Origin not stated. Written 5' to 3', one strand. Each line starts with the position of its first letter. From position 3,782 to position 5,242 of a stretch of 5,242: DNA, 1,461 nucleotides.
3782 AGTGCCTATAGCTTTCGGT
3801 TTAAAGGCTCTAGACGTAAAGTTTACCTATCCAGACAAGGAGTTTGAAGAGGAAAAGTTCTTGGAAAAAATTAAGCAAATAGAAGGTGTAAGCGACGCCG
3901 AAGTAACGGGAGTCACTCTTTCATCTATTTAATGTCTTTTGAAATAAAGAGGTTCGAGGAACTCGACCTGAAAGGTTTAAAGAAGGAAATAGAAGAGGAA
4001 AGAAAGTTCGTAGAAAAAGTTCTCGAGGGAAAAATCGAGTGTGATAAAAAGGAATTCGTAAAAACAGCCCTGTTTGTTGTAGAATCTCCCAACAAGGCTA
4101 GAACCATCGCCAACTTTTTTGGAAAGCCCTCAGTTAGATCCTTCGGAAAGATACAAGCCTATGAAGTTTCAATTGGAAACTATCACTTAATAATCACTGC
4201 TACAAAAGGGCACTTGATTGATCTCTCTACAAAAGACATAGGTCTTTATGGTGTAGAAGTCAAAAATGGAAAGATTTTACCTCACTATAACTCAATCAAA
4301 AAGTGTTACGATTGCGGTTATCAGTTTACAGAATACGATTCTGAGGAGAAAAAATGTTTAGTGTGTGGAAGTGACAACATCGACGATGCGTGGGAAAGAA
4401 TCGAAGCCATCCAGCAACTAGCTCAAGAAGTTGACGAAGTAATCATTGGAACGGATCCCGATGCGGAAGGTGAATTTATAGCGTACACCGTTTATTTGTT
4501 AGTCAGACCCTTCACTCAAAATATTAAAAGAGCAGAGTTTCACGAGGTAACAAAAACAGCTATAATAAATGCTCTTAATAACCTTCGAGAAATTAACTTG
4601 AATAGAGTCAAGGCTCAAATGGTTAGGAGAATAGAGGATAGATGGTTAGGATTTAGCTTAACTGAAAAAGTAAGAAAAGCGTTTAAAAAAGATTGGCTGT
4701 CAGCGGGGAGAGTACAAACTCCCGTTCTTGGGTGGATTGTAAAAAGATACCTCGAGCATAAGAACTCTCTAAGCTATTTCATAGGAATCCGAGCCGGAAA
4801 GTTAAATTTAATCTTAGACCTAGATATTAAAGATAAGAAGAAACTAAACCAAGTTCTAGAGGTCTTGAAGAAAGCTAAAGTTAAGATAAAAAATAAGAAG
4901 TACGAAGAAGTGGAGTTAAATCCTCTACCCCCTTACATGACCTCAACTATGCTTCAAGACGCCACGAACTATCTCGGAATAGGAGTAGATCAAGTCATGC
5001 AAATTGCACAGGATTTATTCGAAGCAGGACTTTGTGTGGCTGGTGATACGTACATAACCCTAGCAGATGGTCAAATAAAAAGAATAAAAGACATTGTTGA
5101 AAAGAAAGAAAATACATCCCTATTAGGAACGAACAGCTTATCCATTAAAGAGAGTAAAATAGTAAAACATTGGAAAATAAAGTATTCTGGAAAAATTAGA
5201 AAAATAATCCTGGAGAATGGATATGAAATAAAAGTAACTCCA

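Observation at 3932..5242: Reverse-gyrase topoisomerase half encoded as its own gene (naturally split reverse gyrase); missed by the ORF track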

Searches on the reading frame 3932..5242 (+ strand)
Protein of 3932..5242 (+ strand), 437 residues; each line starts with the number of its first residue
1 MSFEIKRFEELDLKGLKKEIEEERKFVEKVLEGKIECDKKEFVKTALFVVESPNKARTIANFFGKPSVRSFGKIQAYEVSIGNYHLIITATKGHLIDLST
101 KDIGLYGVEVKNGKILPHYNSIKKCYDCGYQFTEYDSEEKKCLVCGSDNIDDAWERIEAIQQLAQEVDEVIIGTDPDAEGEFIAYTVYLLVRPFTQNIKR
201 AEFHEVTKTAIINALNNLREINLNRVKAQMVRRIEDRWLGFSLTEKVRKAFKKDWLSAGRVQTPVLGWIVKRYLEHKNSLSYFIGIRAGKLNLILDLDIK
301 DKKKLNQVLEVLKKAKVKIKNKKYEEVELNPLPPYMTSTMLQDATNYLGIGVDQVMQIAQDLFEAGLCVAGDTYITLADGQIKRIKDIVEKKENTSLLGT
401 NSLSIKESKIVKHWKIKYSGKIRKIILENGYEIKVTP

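Call 7: search_protein_families(library=pfam, proteins=[window:3932-5242:+], max_evalue=0.01)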
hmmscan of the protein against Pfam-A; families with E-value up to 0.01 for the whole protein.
window:3932-5242:+ (437 aa): 3 families
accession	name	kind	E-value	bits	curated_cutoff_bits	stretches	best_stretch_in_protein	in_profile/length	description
PF01131.25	Topoisom_bac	-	5.4e-32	111.7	35.1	1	221-368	2-159/411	DNA topoisomerase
PF01751.28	Toprim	-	1.2e-19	70.7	23.1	1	47-205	2-95/96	Toprim domain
PF14890.11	Intein_splicing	-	7.3e-10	39.3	35.8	1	375-437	1-65/155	Intein splicing domain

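Call 8: search_protein_families(library=ncbifam, proteins=[window:3932-5242:+], max_evalue=0.01)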
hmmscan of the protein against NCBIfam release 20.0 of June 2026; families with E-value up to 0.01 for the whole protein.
window:3932-5242:+ (437 aa): 13 families
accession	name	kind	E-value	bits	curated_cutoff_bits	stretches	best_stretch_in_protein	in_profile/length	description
TIGR01054.1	rgy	equivalog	1.2e-139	466.9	471.7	1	3-369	560-918/1172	reverse gyrase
TIGR01051.1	topA_bact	equivalog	7e-50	170.6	456.4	1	47-365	1-296/632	type I DNA topoisomerase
NF006451.0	PRK08780.1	equivalog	7e-32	110.7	1265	1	148-372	55-300/824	DNA topoisomerase I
NF004966.0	PRK06319.1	equivalog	2e-30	105.5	868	2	151-273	58-180/862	DNA topoisomerase I/SWI domain fusion protein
NF004438.0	PRK05776.1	equivalog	5.4e-30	104.2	793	2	157-368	94-318/677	DNA topoisomerase I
TIGR01057.1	topA_arch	equivalog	1.8e-28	99.1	458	1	156-368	83-308/618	DNA topoisomerase I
NF005829.0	PRK07726.1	subfamily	1.3e-24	86.8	597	1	155-365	81-311/669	DNA topoisomerase 3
NF005555.0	PRK07220.1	equivalog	1.3e-22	80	635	1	157-367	88-309/740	DNA topoisomerase I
TIGR01056.1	topB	subfamily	4.4e-21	75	515.75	1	151-365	79-315/706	DNA topoisomerase III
NF011532.0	PRK14973.1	equivalog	1.8e-16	59.2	930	1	157-367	87-308/936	DNA topoisomerase I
TIGR01445.1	intein_Nterm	domain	7.6e-13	49.3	24.5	1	368-437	1-77/83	intein N-terminal splicing region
NF006032.0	PRK08173.1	equivalog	2.5e-06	25.5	1058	1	150-276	78-211/863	DNA topoisomerase III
NF052663.1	RtcB_rel_intein2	exception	0.00055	18.9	1050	1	368-437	78-147/626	intein-containing RctB family protein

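Call 9: search_solved_structures(query=window:3932-5242:+, max_evalue=0.001, show_alignments=3)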
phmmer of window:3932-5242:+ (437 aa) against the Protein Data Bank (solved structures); distinct sequences matched with E-value up to 0.001: 31.
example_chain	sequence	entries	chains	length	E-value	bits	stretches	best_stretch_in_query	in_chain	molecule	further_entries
1gl9_B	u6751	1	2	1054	1.1e-83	284.8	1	3-373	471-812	REVERSE GYRASE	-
1gku_B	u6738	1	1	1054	1.1e-83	284.8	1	3-373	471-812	REVERSE GYRASE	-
7fse_A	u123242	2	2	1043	1.3e-78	268.1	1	13-370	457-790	Reverse gyrase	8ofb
7fsf_A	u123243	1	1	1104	1.3e-78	268.1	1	13-370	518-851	Reverse gyrase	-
4ddt_A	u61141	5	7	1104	1.3e-78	268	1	13-370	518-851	Reverse gyrase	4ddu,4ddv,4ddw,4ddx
1cy0_A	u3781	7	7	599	8.3e-25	90.9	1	157-370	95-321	DNA TOPOISOMERASE I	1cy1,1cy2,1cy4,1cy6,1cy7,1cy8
1mw8_X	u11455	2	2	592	1.1e-24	90.5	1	157-369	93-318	DNA Topoisomerase I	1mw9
1ecl_A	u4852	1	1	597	1.1e-24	90.5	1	157-369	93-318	ESCHERICHIA COLI TOPOISOMERASE I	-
2gai_A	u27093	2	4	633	1.4e-24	90.1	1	157-391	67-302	DNA topoisomerase I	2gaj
9gda_F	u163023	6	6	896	2.2e-24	89.5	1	157-370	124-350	DNA topoisomerase 1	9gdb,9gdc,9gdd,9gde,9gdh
4rul_A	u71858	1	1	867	4.1e-24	88.6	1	157-370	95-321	DNA topoisomerase 1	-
3px7_A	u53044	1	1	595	4.7e-24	88.4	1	157-370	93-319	DNA topoisomerase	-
3pwt_A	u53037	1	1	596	4.7e-24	88.4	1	157-370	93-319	DNA topoisomerase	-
6pcm_A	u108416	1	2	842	2.7e-21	79.3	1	159-276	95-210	DNA topoisomerase 1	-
6ozw_A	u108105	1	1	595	4.3e-21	78.6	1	156-365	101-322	DNA topoisomerase 1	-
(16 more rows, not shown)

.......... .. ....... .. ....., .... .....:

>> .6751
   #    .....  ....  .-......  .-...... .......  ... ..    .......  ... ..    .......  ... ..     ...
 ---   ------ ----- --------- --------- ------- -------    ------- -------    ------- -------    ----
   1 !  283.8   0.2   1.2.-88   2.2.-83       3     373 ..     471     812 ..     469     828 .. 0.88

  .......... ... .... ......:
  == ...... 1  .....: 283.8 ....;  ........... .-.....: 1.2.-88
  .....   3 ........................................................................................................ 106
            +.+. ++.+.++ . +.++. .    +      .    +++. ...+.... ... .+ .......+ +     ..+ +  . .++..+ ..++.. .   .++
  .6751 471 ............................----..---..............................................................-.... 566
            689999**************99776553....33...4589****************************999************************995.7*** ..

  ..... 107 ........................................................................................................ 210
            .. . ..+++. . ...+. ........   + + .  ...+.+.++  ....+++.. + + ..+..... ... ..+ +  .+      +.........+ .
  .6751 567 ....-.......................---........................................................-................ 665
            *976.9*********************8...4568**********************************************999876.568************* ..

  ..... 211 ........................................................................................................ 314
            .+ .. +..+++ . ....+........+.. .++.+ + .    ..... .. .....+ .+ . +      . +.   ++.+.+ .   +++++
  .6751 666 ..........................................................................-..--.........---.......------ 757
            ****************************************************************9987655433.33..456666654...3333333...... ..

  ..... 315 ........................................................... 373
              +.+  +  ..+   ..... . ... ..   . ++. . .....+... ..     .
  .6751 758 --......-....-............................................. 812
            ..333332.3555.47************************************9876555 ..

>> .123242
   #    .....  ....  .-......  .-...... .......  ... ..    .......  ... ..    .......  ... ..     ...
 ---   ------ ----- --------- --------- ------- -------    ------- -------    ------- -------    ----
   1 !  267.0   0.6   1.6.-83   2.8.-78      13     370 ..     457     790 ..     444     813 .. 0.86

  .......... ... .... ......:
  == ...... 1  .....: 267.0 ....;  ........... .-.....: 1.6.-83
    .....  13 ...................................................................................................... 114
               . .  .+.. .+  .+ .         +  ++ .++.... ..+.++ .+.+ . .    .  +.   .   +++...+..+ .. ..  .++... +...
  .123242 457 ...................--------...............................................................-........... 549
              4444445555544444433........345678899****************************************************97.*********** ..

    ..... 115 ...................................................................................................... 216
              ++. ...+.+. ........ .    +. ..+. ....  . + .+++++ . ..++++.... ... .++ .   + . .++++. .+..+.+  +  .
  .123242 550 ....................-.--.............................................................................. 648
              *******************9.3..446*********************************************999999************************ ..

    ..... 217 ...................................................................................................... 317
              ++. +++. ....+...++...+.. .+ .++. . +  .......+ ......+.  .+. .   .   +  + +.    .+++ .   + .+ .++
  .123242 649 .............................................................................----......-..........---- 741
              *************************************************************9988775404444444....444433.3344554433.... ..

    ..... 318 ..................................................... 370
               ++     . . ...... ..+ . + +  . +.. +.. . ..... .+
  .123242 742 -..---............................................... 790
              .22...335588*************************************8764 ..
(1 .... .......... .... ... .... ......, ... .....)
